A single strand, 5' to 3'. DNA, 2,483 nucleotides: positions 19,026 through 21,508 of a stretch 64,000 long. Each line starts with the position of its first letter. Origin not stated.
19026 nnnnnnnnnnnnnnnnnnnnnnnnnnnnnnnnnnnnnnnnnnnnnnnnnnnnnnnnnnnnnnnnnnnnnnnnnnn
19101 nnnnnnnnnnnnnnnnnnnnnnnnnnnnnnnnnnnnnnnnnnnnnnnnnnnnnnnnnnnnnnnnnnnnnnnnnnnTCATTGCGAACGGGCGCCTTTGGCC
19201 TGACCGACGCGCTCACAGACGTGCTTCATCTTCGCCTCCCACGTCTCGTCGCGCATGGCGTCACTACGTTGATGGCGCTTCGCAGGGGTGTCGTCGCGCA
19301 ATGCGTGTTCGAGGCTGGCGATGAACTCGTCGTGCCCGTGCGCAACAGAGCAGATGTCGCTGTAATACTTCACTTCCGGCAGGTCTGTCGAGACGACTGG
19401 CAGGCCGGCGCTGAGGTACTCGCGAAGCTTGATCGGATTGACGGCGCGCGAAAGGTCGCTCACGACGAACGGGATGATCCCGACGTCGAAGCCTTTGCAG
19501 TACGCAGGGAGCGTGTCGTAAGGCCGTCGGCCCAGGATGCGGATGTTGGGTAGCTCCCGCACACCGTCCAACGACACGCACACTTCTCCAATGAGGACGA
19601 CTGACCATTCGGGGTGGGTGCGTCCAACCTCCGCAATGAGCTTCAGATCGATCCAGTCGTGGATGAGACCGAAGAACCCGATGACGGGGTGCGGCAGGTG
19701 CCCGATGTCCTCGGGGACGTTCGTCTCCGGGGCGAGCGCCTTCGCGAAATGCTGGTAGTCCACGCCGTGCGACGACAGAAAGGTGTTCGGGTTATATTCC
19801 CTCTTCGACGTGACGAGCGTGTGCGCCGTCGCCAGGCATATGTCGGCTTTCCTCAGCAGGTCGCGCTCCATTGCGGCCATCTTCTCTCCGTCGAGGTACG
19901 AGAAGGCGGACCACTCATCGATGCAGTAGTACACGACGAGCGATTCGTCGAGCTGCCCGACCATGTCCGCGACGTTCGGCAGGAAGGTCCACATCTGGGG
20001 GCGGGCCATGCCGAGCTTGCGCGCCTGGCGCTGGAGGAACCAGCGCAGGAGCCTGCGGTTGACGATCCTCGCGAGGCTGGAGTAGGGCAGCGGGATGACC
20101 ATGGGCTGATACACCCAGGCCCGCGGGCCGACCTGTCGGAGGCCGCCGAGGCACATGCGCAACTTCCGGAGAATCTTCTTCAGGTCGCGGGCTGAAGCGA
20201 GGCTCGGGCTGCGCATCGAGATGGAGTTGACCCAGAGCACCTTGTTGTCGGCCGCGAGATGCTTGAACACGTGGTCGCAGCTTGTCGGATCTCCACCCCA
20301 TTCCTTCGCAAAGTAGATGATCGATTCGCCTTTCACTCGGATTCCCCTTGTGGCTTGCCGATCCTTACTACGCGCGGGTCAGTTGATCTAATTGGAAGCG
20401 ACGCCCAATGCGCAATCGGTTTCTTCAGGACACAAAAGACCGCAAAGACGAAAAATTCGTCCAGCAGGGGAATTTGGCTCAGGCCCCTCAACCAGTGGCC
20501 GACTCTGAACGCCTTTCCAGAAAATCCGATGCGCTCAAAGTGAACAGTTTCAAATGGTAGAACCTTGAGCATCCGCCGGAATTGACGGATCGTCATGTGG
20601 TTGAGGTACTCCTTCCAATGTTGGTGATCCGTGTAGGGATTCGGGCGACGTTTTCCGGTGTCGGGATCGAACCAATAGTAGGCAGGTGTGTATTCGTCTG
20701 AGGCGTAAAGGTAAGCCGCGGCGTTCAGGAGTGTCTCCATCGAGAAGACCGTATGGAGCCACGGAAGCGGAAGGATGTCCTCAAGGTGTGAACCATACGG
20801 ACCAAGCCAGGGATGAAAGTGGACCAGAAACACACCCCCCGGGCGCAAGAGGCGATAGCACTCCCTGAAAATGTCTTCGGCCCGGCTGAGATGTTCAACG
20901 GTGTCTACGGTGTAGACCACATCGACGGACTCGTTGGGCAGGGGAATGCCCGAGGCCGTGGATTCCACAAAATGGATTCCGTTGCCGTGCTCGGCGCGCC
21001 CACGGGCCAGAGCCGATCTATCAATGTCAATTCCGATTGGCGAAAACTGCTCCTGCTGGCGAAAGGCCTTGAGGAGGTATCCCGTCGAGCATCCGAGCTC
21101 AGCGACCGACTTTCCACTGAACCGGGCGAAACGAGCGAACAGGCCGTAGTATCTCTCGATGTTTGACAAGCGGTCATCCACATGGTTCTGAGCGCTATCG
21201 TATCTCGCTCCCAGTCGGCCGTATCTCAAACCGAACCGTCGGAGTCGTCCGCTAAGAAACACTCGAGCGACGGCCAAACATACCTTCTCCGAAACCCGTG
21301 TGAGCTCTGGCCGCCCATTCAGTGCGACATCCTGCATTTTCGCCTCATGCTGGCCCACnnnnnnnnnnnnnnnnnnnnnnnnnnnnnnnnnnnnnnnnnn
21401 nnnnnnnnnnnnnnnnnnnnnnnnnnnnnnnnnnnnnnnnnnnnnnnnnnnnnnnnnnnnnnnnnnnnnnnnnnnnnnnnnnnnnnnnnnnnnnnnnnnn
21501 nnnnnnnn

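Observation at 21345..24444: A secreted RCC1 beta-propeller gene sits in the locus, with a partial duplicate of its 5' end 1.3 kb downstream.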

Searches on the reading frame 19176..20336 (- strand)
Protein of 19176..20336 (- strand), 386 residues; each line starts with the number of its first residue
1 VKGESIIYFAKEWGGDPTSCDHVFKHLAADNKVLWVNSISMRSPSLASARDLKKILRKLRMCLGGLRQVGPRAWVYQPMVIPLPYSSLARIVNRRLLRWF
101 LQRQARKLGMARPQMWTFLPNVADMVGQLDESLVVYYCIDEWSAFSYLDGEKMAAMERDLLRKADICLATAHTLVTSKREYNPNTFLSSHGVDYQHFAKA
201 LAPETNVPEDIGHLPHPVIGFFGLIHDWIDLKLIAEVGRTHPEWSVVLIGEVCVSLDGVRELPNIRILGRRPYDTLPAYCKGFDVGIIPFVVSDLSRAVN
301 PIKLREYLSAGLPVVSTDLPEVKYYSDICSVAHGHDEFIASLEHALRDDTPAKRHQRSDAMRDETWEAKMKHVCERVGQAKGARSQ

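Call 7: search_protein_families(library=pfam, proteins=[window:19176-20336:-], max_evalue=0.01)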
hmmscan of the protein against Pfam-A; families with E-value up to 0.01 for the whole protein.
window:19176-20336:- (386 aa): 2 families
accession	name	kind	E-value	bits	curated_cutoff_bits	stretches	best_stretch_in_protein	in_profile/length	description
PF13692.12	Glyco_trans_1_4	-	1.2e-07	32.6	27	1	233-344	20-138/142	Glycosyl transferases group 1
PF00534.26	Glycos_transf_1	-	0.0025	17.8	26.4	1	232-321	35-126/172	Glycosyl transferases group 1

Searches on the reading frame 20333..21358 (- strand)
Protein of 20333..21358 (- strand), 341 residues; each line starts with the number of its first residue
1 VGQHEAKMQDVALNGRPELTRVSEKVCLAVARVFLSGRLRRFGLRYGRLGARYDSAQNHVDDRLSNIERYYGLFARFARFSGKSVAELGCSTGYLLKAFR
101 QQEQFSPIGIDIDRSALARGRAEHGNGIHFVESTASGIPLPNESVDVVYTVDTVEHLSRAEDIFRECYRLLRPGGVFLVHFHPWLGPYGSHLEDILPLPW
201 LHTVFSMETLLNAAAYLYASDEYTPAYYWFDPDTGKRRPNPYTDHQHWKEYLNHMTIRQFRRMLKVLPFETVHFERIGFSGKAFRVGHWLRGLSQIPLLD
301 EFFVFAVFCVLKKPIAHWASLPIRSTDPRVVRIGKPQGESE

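Call 7: search_protein_families(library=pfam, proteins=[window:20333-21358:-], max_evalue=0.01)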
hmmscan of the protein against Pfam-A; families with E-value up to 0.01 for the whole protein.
window:20333-21358:- (341 aa): 8 families
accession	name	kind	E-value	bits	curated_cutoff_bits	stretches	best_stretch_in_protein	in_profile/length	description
PF08241.18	Methyltransf_11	-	2.2e-18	67.1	21.2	1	87-178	2-94/95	Methyltransferase domain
PF13649.12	Methyltransf_25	-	9.7e-17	61.9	27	1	85-175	1-97/97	Methyltransferase domain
PF08242.18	Methyltransf_12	-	2.5e-13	51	30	1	87-177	2-98/98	Methyltransferase domain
PF13489.12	Methyltransf_23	-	3.8e-12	46.7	27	1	73-182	12-119/164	Methyltransferase domain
PF13847.12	Methyltransf_31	-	1.9e-10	41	27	1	81-180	3-110/145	Methyltransferase domain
PF01209.24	Ubie_methyltran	-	0.00014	21.7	20.1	1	81-179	47-151/233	ubiE/COQ5 methyltransferase family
PF13578.12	Methyltransf_24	-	0.002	19.4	26.3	1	89-180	8-103/105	Methyltransferase domain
PF07021.18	MetW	-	0.0031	17.6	21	1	82-175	14-106/193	Methionine biosynthesis protein MetW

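Call 44: find_related_loci(query=window:20333-21337:-, collection=metagenome_contigs, flank=6000)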
Query window:20333-21337:- (334 aa) in metagenome_contigs; peptide patterns used: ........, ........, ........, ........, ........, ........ (x = any residue, [..] = any of these).
71 stretches matched a pattern; 3 encode a relative of the query (tblastn E <= 1e-3); 3 distinct loci.
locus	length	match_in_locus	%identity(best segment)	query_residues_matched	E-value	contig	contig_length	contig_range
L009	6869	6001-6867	86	2-290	6e-172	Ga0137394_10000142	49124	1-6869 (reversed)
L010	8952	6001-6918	54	2-308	6e-119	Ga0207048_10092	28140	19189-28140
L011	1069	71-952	54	12-307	5e-125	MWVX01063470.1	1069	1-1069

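Call 60: find_encoding_contigs(protein=window:20333-21358:-, flank=3000, max_places=6)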
Protein window:20333-21358:- (341 aa): 2 contigs read that carry it; 2 places shown.
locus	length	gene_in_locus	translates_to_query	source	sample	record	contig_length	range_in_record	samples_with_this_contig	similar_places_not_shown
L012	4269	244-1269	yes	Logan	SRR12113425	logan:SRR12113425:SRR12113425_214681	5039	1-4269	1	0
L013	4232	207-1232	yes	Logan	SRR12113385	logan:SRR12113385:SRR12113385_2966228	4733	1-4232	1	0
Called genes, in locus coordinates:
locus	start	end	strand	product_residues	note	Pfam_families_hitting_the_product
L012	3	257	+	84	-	?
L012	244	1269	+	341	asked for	PF13489:Methyltransf_23, PF08241:Methyltransf_11, PF08242:Methyltransf_12, PF13649:Methyltransf_25, PF13847:Methyltransf_31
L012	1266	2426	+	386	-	PF13692:Glyco_trans_1_4 (weak)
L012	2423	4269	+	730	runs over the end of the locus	PF01408:GFO_IDH_MocA, PF22725:GFO_IDH_MocA_C3, PF01073:3Beta_HSD, PF01370:Epimerase, PF04321:RmlD_sub_bind, PF13460:NAD_binding_10, PF16363:GDP_Man_Dehyd, PF07993:NAD_binding_4, +2 more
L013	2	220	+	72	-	?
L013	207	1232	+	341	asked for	PF13489:Methyltransf_23, PF08241:Methyltransf_11, PF08242:Methyltransf_12, PF13649:Methyltransf_25, PF13847:Methyltransf_31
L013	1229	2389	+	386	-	PF13692:Glyco_trans_1_4 (weak)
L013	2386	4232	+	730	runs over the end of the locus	PF01408:GFO_IDH_MocA, PF22725:GFO_IDH_MocA_C3, PF01073:3Beta_HSD, PF01370:Epimerase, PF04321:RmlD_sub_bind, PF13460:NAD_binding_10, PF16363:GDP_Man_Dehyd, PF07993:NAD_binding_4, +2 more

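Call 63: search_protein_families(library=ncbifam, proteins=[window:20333-21337:-], max_evalue=0.001)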
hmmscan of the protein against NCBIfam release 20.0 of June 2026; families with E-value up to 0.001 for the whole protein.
window:20333-21337:- (334 aa): 18 families
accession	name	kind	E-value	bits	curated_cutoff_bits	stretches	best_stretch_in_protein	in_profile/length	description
NF045667.1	MTase_DVU1556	equivalog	1.2e-13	51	155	1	72-172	20-119/213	DVU_1556 family methyltransferase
TIGR02072.1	BioC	equivalog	6.7e-10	39.2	184.95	1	49-172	15-132/244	malonyl-ACP O-methyltransferase BioC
NF045825.1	FAmtase_mtf2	equivalog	1.1e-09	37.9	400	1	64-171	48-157/248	fatty-acid O-methyltransferase Mtf2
NF045823.1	PthPhpthDimycoMt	equivalog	1.6e-09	37.4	300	1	63-171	55-165/256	phthiotriol/phenolphthiotriol dimycocerosates methyltransferase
NF041537.1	ArsM_AhpD_UU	exception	5.6e-08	32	510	1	74-172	76-180/345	arsenite methyltransferase/AhpD domain selenoprotein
NF043040.1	corrin_prot_MT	hypoth_equivalog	8.8e-08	31.8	180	1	58-172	25-147/216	corrinoid protein-associated methyltransferase CpaM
TIGR01983.1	UbiG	equivalog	4.5e-07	29.4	102.95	1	64-172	45-151/228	bifunctional 2-polyprenyl-6-hydroxyphenol methylase/3-demethylubiquinol 3-O-methyltransferase UbiG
TIGR01934.1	MenG_MenH_UbiE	subfamily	9e-07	28.4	158.35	1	71-172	36-141/223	ubiquinone/menaquinone biosynthesis methyltransferase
NF001244.0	PRK00216.1-5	equivalog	1.2e-06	28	216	1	70-172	44-153/236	bifunctional demethylmenaquinone methyltransferase/2-methoxy-6-polyprenyl-1,4-benzoquinol methylase UbiE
NF001240.0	PRK00216.1-1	equivalog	2.9e-06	26.5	378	1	74-172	63-168/251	bifunctional demethylmenaquinone methyltransferase/2-methoxy-6-polyprenyl-1,4-benzoquinol methylase UbiE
NF008823.0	PRK11873.1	subfamily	3.8e-06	26.6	263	1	74-172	77-181/272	arsenite methyltransferase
NF007610.0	PRK10258.1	equivalog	7.1e-06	25.5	342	1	67-170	35-136/251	malonyl-ACP O-methyltransferase BioC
NF041255.1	mycofact_MftM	equivalog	1.3e-05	24.7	200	1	74-166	139-235/289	mycofactocin oligosaccharide methyltransferase MftM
TIGR02081.1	metW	equivalog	4.4e-05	23.1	189.5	1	75-165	14-103/194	methionine biosynthesis protein MetW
NF047649.1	MTase_UXPK_star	exception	6.4e-05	22.1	460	1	74-172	77-181/283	methyltransferase/UXPK-star double selenoprotein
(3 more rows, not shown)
